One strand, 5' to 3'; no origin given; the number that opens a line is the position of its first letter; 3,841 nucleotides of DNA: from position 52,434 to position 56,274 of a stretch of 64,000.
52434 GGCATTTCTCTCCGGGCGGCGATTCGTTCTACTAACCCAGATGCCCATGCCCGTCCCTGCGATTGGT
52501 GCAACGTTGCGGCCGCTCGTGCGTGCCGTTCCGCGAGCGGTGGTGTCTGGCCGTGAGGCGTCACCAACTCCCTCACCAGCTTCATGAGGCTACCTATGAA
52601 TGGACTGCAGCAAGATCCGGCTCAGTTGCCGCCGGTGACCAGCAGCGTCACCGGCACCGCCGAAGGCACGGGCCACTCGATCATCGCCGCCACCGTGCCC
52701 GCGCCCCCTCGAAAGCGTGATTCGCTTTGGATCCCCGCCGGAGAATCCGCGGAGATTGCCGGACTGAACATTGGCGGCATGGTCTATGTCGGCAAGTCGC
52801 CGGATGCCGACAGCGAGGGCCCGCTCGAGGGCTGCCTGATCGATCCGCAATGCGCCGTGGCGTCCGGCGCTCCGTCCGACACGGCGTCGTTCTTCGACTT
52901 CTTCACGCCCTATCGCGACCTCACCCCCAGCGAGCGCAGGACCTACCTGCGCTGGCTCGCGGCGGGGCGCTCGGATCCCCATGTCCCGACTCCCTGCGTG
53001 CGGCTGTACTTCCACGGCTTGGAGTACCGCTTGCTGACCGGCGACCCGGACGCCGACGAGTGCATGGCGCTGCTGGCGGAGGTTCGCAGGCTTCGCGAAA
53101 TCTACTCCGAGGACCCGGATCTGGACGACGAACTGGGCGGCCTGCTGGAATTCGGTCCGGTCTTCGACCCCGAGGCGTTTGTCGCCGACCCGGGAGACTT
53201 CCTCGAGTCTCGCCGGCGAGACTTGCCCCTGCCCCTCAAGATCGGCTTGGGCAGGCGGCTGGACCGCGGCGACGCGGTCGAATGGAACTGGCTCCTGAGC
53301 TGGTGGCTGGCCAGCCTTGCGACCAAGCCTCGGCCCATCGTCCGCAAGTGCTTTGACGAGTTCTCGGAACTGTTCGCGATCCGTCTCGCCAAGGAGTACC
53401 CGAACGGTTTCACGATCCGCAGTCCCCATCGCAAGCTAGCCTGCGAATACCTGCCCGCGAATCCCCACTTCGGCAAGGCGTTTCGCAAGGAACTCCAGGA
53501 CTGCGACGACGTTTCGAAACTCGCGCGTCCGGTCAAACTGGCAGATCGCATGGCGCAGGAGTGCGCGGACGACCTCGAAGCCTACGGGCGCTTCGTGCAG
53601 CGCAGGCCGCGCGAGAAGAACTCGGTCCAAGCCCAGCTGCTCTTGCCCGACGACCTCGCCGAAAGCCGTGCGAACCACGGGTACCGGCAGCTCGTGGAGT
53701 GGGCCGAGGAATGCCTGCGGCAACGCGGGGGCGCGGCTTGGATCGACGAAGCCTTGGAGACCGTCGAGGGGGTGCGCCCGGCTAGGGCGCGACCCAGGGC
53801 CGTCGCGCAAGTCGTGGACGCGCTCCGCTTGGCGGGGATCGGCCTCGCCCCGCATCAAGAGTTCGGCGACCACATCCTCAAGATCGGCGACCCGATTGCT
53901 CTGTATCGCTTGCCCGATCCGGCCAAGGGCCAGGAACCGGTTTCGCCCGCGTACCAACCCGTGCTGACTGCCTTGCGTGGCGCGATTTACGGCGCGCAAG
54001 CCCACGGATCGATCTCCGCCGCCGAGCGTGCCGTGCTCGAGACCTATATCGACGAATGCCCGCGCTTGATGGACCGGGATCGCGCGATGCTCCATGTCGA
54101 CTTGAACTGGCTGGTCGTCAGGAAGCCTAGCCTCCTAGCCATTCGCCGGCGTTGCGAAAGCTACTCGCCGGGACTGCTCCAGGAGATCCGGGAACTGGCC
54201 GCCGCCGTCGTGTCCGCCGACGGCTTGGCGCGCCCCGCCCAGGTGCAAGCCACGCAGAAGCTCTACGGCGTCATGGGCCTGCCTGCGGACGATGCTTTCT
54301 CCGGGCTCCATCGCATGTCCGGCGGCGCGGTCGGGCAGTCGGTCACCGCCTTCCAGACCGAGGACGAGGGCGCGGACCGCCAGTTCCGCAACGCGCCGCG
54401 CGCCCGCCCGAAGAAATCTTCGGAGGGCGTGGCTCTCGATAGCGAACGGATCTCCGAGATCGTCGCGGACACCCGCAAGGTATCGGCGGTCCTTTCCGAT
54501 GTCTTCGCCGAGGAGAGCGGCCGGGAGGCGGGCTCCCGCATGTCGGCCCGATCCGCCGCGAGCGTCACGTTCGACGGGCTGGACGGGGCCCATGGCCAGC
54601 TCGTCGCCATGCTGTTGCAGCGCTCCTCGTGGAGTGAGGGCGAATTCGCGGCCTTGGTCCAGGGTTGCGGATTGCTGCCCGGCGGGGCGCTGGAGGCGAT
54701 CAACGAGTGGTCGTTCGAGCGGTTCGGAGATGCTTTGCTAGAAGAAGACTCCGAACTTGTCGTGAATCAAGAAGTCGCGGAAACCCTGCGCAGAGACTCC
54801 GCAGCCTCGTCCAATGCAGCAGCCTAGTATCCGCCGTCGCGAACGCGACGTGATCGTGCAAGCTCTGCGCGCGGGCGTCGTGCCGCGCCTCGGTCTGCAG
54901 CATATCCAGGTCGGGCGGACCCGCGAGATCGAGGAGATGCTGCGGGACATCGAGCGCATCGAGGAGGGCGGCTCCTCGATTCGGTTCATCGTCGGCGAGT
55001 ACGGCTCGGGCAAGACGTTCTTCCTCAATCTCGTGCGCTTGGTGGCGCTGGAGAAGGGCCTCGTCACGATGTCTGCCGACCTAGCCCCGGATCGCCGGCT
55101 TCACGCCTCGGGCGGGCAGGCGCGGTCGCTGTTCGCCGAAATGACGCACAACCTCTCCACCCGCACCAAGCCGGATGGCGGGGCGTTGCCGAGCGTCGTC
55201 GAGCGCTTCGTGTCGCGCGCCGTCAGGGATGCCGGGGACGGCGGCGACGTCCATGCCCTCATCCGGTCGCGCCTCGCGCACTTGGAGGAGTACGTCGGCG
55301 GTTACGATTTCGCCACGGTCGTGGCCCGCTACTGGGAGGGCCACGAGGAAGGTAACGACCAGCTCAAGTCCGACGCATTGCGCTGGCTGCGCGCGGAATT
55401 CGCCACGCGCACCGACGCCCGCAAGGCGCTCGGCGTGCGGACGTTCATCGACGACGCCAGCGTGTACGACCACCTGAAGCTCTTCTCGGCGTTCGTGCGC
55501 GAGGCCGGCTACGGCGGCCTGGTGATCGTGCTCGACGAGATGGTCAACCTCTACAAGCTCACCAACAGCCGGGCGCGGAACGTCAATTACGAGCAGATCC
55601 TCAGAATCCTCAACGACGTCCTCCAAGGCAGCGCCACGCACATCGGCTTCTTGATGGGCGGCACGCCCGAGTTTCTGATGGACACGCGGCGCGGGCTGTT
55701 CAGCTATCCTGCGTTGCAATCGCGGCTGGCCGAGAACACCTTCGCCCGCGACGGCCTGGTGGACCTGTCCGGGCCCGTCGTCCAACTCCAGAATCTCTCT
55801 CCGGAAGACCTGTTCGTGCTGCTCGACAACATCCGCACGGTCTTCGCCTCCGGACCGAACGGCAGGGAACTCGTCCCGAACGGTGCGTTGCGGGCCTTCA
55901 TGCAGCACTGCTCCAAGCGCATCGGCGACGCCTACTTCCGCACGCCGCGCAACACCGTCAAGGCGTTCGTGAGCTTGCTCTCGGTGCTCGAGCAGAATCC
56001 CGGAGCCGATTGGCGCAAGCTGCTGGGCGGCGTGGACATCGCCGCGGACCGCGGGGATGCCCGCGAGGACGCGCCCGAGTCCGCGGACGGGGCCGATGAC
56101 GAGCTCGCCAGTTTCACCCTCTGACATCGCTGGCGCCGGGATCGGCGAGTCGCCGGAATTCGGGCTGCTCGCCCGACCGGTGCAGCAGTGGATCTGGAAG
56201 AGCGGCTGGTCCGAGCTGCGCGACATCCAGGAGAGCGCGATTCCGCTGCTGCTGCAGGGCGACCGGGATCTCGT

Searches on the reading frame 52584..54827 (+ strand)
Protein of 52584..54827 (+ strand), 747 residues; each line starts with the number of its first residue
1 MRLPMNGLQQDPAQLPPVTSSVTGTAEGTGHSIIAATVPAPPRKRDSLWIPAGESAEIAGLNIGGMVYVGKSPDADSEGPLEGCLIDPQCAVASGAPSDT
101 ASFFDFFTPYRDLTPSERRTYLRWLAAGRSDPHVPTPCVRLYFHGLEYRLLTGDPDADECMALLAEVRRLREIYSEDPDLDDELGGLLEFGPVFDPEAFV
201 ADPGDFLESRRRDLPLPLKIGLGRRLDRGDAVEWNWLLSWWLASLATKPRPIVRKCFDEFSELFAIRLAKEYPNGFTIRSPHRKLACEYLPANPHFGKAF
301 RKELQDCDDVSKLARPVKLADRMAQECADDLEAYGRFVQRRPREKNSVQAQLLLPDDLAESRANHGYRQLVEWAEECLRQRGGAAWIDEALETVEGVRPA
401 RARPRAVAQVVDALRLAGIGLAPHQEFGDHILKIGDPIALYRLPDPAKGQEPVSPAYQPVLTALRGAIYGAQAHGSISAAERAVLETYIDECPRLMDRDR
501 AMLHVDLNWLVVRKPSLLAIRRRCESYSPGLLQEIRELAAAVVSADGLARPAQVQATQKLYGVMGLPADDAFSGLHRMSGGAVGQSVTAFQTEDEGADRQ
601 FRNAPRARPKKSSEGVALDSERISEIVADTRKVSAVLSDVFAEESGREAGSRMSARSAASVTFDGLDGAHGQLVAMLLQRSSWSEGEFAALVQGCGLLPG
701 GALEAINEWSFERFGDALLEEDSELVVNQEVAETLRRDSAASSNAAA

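Call 42: search_protein_families(library=pfam, proteins=[window:52584-54827:+], max_evalue=0.001)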
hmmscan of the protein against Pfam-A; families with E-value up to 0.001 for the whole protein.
window:52584-54827:+ (747 aa): 2 families
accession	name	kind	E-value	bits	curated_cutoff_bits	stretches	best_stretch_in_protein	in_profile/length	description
PF13208.11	TerB_N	-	6.5e-30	104.9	25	1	51-246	1-200/207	TerB N-terminal domain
PF15615.11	TerB_C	-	2.5e-25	89.9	26.3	1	609-736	10-148/148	TerB-C domain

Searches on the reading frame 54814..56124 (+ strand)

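Call 42: search_protein_families(library=pfam, proteins=[window:54814-56124:+], max_evalue=0.001)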
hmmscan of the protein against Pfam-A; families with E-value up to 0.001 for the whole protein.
window:54814-56124:+ (436 aa): 3 families
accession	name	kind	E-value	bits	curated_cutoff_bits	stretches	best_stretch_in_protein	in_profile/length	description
PF10923.14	BrxC_BrxD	-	1.1e-153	512.5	22.2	1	6-405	1-411/414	BREX system ATP-binding protein BrxC/D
PF13191.12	AAA_16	-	1.1e-06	29.6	32.6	1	33-130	3-103/167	AAA ATPase domain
PF13401.12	AAA_22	-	0.00057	20.6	27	0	55-79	6-30/130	AAA domain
